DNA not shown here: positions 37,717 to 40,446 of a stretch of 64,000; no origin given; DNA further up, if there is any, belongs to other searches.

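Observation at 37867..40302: Single polypeptide fusing an NCS1-type permease to a PfkB kinase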

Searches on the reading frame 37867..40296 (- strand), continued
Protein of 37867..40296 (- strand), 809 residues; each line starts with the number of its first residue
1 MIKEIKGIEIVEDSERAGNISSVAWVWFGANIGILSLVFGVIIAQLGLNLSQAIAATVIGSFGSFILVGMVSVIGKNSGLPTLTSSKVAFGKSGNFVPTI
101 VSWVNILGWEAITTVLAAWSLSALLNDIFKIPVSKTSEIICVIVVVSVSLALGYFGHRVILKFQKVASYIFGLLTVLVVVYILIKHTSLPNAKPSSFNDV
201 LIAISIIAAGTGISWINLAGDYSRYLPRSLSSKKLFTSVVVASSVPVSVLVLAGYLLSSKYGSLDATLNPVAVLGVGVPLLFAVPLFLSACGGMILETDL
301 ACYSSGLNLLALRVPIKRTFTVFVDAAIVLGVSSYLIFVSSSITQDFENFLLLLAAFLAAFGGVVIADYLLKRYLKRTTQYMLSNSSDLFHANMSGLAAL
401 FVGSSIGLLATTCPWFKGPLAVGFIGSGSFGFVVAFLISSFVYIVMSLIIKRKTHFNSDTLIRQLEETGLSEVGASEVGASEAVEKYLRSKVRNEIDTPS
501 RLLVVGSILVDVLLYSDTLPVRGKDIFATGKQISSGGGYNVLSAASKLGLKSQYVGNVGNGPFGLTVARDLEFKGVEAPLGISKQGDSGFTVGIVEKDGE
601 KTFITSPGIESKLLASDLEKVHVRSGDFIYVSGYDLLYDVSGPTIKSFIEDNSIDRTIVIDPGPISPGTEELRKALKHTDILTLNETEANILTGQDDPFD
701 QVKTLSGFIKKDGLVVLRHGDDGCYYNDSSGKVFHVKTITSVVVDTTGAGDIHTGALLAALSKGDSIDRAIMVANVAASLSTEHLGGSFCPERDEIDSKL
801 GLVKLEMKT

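Call 12: find_encoding_contigs(protein=P0003, flank=8000, max_places=3)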
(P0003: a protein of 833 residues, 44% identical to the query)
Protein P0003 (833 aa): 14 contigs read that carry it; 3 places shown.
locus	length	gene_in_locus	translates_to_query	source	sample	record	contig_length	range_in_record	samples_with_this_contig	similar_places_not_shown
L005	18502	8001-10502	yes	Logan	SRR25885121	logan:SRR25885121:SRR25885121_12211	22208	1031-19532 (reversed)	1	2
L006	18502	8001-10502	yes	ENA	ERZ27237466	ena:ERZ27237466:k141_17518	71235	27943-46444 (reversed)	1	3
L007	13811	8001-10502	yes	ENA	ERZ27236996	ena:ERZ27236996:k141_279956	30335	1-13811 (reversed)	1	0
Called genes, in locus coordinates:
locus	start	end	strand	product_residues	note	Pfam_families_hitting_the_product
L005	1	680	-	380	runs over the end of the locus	PF08545:ACP_syn_III, PF08541:ACP_syn_III_C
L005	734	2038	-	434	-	PF00698:Acyl_transf_1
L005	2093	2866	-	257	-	PF00290:Trp_syntA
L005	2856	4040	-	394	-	PF00291:PALP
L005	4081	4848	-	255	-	PF00697:PRAI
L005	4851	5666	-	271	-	PF00218:IGPS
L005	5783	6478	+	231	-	PF00072:Response_reg, PF00486:Trans_reg_C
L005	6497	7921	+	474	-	PF00672:HAMP, PF00512:HisKA, PF02518:HATPase_c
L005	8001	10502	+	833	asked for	PF02133:Transp_cyt_pur, PF00294:PfkB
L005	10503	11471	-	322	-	PF01571:GCV_T, PF08669:GCV_T_C (faint)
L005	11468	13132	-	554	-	PF04715:, PF00425:Chorismate_bind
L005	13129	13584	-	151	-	-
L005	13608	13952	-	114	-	PF00166:Cpn10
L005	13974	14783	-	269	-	PF00977:His_biosynth, PF02581:TMP-TENI (faint), PF01207:Dus (faint), PF05690:ThiG (faint)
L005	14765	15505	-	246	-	PF00977:His_biosynth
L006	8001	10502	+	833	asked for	PF02133:Transp_cyt_pur, PF00294:PfkB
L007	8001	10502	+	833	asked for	PF02133:Transp_cyt_pur, PF00294:PfkB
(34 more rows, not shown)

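Call 14: find_encoding_contigs(protein=P0006, flank=8000, max_places=2)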
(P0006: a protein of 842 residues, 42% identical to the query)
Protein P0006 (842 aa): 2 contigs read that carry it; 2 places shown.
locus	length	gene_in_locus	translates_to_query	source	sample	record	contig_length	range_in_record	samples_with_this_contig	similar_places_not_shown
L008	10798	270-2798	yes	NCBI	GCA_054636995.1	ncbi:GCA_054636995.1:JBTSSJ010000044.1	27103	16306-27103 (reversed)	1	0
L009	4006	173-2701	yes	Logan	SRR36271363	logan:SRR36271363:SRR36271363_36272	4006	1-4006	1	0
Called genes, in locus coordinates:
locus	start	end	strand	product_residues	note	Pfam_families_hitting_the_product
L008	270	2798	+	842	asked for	PF02133:Transp_cyt_pur, PF00294:PfkB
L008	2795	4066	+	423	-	PF04055:Radical_SAM, PF02810:SEC-C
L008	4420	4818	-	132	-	-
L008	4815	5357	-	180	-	-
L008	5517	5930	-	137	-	PF01850:PIN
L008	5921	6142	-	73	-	PF22513:FitA-like_RHH (weak)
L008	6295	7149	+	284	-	-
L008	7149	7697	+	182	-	PF08808:RES (weak)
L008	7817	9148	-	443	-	PF00795:CN_hydrolase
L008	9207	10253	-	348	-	PF02653:BPD_transp_2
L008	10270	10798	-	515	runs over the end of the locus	PF00005:ABC_tran, PF13304:AAA_21 (faint), PF00005:ABC_tran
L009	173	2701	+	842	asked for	PF02133:Transp_cyt_pur, PF00294:PfkB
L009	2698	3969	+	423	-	PF04055:Radical_SAM, PF02810:SEC-C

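Call 15: find_encoding_contigs(protein=P0021, flank=8000, max_places=2)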
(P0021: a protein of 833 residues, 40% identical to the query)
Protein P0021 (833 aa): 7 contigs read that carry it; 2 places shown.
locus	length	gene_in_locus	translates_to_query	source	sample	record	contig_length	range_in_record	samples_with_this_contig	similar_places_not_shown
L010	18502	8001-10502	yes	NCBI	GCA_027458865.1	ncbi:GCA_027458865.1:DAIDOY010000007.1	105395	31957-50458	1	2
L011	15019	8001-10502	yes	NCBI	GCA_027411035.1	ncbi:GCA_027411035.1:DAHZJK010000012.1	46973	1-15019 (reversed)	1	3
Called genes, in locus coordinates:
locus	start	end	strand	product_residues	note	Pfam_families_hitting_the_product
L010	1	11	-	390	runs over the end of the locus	PF01888:CbiD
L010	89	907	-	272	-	PF00590:TP_methylase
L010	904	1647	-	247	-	PF00590:TP_methylase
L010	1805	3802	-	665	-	PF04734:Ceramidase_alk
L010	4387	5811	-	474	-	PF01656:CbiA, PF13500:AAA_26 (faint), PF07685:GATase_3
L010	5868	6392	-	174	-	PF02572:CobA_CobO_BtuR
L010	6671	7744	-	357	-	PF02277:DBI_PRT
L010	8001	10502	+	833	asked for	PF02133:Transp_cyt_pur, PF00294:PfkB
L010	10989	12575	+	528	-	PF00370:FGGY_N, PF02782:FGGY_C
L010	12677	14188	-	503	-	PF00990:GGDEF, PF22335:Cas10-Cmr2_palm2 (weak)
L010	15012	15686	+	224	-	-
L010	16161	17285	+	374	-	-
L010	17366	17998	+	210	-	PF00753:Lactamase_B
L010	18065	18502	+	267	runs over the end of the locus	PF00005:ABC_tran, PF02463:SMC_N (faint)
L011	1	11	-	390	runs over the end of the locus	PF01888:CbiD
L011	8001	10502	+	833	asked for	PF02133:Transp_cyt_pur, PF00294:PfkB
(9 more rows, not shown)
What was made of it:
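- Fusions lie beside CobT, CobO and CbiA (L010, call 15).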

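Call 16: find_encoding_contigs(protein=P0032, flank=8000, max_places=2)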
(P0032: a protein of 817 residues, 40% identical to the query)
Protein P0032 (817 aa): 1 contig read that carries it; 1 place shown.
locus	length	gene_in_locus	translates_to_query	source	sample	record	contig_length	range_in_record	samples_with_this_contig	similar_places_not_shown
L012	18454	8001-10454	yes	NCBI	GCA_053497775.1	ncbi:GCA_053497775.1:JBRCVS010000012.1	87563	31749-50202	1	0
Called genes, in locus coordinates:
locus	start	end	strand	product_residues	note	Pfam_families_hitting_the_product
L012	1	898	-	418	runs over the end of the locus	PF00590:TP_methylase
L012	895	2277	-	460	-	PF01656:CbiA, PF13500:AAA_26, PF07685:GATase_3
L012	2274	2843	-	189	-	PF02572:CobA_CobO_BtuR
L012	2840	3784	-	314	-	-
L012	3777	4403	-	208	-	PF02570:CbiC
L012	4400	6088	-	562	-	PF11760:CbiG_N, PF01890:CbiG_C, PF00590:TP_methylase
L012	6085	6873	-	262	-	PF00590:TP_methylase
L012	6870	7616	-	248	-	PF00590:TP_methylase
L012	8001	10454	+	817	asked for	PF02133:Transp_cyt_pur, PF00294:PfkB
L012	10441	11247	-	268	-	PF02571:CbiJ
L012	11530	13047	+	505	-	PF01656:CbiA, PF13500:AAA_26, PF07685:GATase_3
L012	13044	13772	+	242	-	-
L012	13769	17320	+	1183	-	PF02514:CobN-Mg_chel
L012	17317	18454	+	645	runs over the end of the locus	PF00158:Sigma54_activat (weak), PF07728:AAA_5, PF01078:Mg_chelatase, PF17863:AAA_lid_2, PF00092:VWA, PF13519:VWA_2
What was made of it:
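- Fusions lie inside CbiC/G/J/CobN clusters (L012, call 16).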

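Call 20: find_related_loci(query=A1, collection=genome_contigs, flank=10000)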
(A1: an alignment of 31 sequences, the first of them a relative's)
Query A1 (809 aa) in genome_contigs; peptide patterns used: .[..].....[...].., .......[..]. (x = any residue, [..] = any of these).
108 stretches matched a pattern; 90 encode a relative of the query (tblastn E <= 1e-3); the best 80 are kept; 79 distinct loci.
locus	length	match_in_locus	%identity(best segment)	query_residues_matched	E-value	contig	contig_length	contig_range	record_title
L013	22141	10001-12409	45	1-796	0e+0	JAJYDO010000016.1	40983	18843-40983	MAG: Actinomycetes bacterium isolate DBS1-1.bin105 NODE_1431_length_40983_cov_1.469478, whole genome shotgun sequence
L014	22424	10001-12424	40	1-787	0e+0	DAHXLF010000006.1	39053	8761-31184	MAG TPA_asm: Acidimicrobiales bacterium isolate clean1589 NODE_6_length_39053_cov_7.852294, whole genome shotgun sequenc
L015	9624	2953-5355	42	4-796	0e+0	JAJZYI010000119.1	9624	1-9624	MAG: Actinomycetes bacterium isolate TL1-5.bin19 NODE_9478_length_9624_cov_1.210066, whole genome shotgun sequence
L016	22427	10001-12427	41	4-800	2e-178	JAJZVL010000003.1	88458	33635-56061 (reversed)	MAG: Actinomycetes bacterium isolate SKS5.bin46 NODE_408_length_88458_cov_5.145849, whole genome shotgun sequence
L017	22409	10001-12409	42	4-801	3e-178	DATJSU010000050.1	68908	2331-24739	MAG TPA_asm: Acidimicrobiales bacterium isolate SMAG_U15001 k141_2651573, whole genome shotgun sequence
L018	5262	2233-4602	42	4-794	1e-179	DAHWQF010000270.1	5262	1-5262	MAG TPA_asm: Acidimicrobiaceae bacterium isolate clean1446 NODE_270_length_5262_cov_3.688525, whole genome shotgun seque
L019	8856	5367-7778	43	4-803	2e-173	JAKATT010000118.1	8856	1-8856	MAG: Actinomycetes bacterium isolate YP3.bin102 NODE_10132_length_8856_cov_6.45194, whole genome shotgun sequence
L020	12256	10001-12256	41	4-753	3e-173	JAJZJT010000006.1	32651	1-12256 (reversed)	MAG: Actinomycetes bacterium isolate LSA5.bin63 NODE_1800_length_32651_cov_2.660497, whole genome shotgun sequence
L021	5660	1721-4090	44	4-800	2e-175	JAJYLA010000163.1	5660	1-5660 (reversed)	MAG: Actinomycetes bacterium isolate DBS2-1.bin59 NODE_29363_length_5660_cov_2.472077, whole genome shotgun sequence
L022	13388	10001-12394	43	4-802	2e-172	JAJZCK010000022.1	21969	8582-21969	MAG: Actinomycetes bacterium isolate JA2.bin26 NODE_1490_length_21969_cov_1.946708, whole genome shotgun sequence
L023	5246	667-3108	42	4-809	8e-174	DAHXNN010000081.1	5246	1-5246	MAG TPA_asm: Acidimicrobiaceae bacterium isolate clean1786 k141_84630, whole genome shotgun sequence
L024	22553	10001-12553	41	4-800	4e-168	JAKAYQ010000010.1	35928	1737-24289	MAG: Actinomycetes bacterium isolate YS5.bin29 NODE_628_length_35928_cov_2.900925, whole genome shotgun sequence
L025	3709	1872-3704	48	1-606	2e-172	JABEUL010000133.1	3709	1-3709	MAG: Acidimicrobiales bacterium isolate MAG 2 k99_1611038, whole genome shotgun sequence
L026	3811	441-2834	41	4-788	6e-170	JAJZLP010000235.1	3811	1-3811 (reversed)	MAG: Actinomycetes bacterium isolate MAS3.bin127 NODE_44289_length_3811_cov_5.388979, whole genome shotgun sequence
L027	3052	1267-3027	41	4-578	3e-126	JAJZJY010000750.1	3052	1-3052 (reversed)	MAG: Actinomycetes bacterium isolate LSA5.bin83 NODE_46487_length_3052_cov_1.695726, whole genome shotgun sequence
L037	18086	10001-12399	44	4-796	2e-84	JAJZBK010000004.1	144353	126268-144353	MAG: Actinomycetes bacterium isolate HSP2.bin32 NODE_51_length_144353_cov_9.663452, whole genome shotgun sequence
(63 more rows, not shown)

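Call 62: search_protein_families(library=pfam, proteins=[L037:12488-14200:-, L037:8979-9905:-], max_evalue=0.01)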
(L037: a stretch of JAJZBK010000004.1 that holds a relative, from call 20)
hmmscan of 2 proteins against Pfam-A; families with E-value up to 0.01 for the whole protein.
L037:12488-14200:- (570 aa): 2 families
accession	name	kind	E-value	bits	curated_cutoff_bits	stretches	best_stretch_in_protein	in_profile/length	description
PF02277.22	DBI_PRT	-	1.2e-63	215.8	22.6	1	254-564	3-321/329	Phosphoribosyltransferase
PF00881.29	Nitroreductase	-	3.4e-31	109.1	23.5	1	44-209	2-167/167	Nitroreductase family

L037:8979-9905:- (308 aa): 2 families
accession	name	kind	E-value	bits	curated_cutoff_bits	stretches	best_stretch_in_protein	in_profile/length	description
PF00288.32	GHMP_kinases_N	-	9.7e-11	42.2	22.3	1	80-144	10-71/87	GHMP kinases N terminal domain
PF22700.2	MVD-like_N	-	0.0065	16.6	27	0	70-137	62-129/157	Diphosphomevalonate decarboxylase-like N-terminal domain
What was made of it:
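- The gene is divergently adjacent to cobT in L010/L014 and next to BluB-CobT in L037 (calls 15, 62).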

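Call 75: predict_structure(alignment_id=A1)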
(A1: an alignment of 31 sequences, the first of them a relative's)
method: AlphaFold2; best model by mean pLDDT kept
length: 809 residues; sequences in the alignment: 31
mean_pLDDT: 82.6   pTM: 0.58
mean pLDDT of the five models: 82.6, 81.3, 78.6, 76.5, 76.2
residues with pLDDT >= 90: 338; 70-90: 364; 50-70: 43; < 50: 64
segments of 3 or more residues with pLDDT < 50: 1-5, 263-266, 379-390, 456-496
pLDDT, mean of each block of 10 residues (from residue 1): 53 85 86 86 88 95 95 92 78 80 90 91 90 89 92 79 80 80 68 82 92 90 91 96 92 86 58 77 84 81 79 74 88 87 80 92 93 71 38 83 94 87 83 95 91 55 43 33 34 47 94 81 73 89 94 94 93 91 90 76 84 92 90 90 91 86 67 87 92 91 92 92 88 89 87 96 91 95 85 88 66
secondary structure, 60 per line:
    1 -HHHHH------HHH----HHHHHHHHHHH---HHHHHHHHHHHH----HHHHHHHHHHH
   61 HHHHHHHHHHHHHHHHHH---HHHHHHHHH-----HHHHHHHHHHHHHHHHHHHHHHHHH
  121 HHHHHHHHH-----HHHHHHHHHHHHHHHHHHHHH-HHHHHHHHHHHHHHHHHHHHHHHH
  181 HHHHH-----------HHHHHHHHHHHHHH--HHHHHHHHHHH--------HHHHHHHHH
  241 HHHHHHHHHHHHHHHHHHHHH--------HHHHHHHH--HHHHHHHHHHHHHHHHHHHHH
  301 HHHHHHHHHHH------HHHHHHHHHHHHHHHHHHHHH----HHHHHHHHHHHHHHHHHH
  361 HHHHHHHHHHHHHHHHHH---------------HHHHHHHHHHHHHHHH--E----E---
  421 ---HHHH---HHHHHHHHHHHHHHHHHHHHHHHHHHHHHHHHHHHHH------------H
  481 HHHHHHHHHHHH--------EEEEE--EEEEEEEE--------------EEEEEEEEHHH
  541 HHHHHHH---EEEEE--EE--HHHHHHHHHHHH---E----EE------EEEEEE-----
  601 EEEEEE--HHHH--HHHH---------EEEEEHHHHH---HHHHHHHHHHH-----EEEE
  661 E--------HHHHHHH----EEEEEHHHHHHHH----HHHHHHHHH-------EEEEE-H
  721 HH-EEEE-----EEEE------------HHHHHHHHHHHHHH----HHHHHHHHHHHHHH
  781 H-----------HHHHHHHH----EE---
elements in order (helices of 4 or more, strands of 3 or more residues): H2-6 H20-30 H34-45 H50-78 H82-90 H96-129 H135-155 H157-185 H197-210 H213-223 H232-261 H270-277 H280-311 H318-338 H343-378 H394-409 H424-427 H431-467 H480-492 E501-505 E508-515 E530-537 H538-547 E551-555 H562-573 E590-595 E601-606 H609-612 H615-618 E628-632 H633-637 H641-651 E657-661 H670-676 E681-685 H686-693 H698-706 E714-718 E724-727 E733-736 H749-762 H767-781 H793-800
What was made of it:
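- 38797..38940 (-): Cytoplasmic linker, aa about 453-500. It begins with KRK after TM12, is predicted disordered, and is hypervariable in length and sequence among homologues. pLDDT below 50 for aa 456-496 (call 75).
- Checked: This is only part of the linker of about 48 residues (aa about 453-500), which is predicted disordered (pLDDT below 50 for 456-496, call 75).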

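Call 77: fold_search(model_id=the predicted structure, library=pdb)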
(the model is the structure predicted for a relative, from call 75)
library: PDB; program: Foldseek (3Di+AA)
matches with E <= 10: 1031; with E <= 0.001: 601
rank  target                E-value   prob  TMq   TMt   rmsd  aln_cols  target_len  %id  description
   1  8ug1_A                2.8e-16  1.00  0.32  0.83   3.2       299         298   21  Crystal structure of KHK-C and compound 13 (released 2023-12-06)
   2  5byd_A                3.4e-16  1.00  0.32  0.79   2.7       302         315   23  Crystal structure of human ribokinase in P21 spacegroup (released 2016-06-15)
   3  2hlz_C                3.4e-16  1.00  0.32  0.82   4.3       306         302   21  Crystal Structure of human ketohexokinase (released 2006-08-08)
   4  5c41_B                3.7e-16  1.00  0.33  0.82   2.3       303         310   23  Crystal structure of human ribokinase in complex with AMPPCP in P21 spacegroup and with 4 protomers (released 2016-06-15)
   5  5c3y_D                4.0e-16  1.00  0.32  0.79   2.9       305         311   23  Structure of human ribokinase crystallized with AMPPNP (released 2016-06-15)
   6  9cwu_B                5.2e-16  1.00  0.32  0.81   2.6       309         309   22  Crystal structure of human ribokinase in complex with K+ (released 2025-08-06)
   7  6znx_A                5.4e-16  1.00  0.32  0.82   3.6       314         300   25  Ribokinase from Thermus Species (released 2020-07-15)
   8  6wjz_A                5.9e-16  1.00  0.32  0.79   2.6       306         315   22  Crystal structure of human ribokinase in complex with AMPCP (released 2021-04-21)
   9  7ag6_B                6.7e-16  1.00  0.33  0.86   2.7       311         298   25  Crystal structure of SF kinase YihV from E. coli in complex with sulfofructose (SF), ADP-Mg (released 2021-04-14)
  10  5byf_B                7.0e-16  1.00  0.32  0.78   3.1       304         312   23  Crystal structure of human ribokinase in complex with AMP (released 2016-06-15)
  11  7ag6_A                8.0e-16  1.00  0.33  0.85   2.7       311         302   25  Crystal structure of SF kinase YihV from E. coli in complex with sulfofructose (SF), ADP-Mg (released 2021-04-14)
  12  2hqq                  8.7e-16  1.00  0.32  0.82   3.2       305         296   21  Crystal structure of human ketohexokinase complexed to different sugar molecules (released 2007-07-10)
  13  9p6q                  9.5e-16  1.00  0.32  0.82   3.1       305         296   21  Mouse Ketohexokinase-A without ligand (released 2025-11-12)
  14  5c3y_I                1.0e-15  1.00  0.32  0.79   2.6       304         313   23  Structure of human ribokinase crystallized with AMPPNP (released 2016-06-15)
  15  5c3y_A                1.1e-15  1.00  0.33  0.82   2.5       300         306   23  Structure of human ribokinase crystallized with AMPPNP (released 2016-06-15)
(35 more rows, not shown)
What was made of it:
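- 37870..38796 (-): PfkB-family kinase domain (YegV-like subfamily), aa 501-809. Foldseek TMt 0.77-0.86 to ribokinase, ketohexokinase and YihV (call 77).
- On PfkB / ribokinase-like kinase family: Foldseek TMt 0.77-0.86 (call 77).
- Closest known: Ribokinase RbsK. Same: Same fold (Foldseek TMt about 0.8, call 77).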

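Call 100: search_protein_representatives(protein=window:37867-40296:-)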
Query: 809 residues. Proteins with E-value up to 0.001 (for the whole library): 19057; up to 1e-10: 5797; up to 1e-30: 249. The best 150 are listed.
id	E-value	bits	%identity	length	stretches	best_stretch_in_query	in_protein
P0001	0.0e+00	1731.9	100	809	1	1-809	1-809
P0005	5.4e-187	640.1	46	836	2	4-378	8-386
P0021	6.8e-173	593.5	41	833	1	1-787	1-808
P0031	4.7e-165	567.6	49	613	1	1-608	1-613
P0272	2.5e-124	432.9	44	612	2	498-793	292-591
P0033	6.1e-99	349.0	41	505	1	4-454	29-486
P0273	2.0e-98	347.3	43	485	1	6-450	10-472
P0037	4.3e-91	323.0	42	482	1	4-442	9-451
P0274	4.8e-74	266.6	36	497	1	4-447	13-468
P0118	7.3e-73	262.8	35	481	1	6-458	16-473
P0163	5.4e-71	256.6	45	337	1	495-796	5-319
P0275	4.4e-70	253.6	34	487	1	4-454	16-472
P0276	1.0e-67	245.7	37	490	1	4-447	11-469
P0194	5.0e-67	243.4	44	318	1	500-801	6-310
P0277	1.2e-65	238.9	33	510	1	4-452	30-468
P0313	1.4e-50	189.0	46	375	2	498-692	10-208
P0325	1.1e-48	182.8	40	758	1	488-796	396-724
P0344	2.8e-44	168.2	39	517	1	500-797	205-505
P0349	5.6e-44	167.2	34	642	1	500-797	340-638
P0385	4.4e-40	154.3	33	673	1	492-800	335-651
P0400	8.3e-39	150.1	36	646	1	500-798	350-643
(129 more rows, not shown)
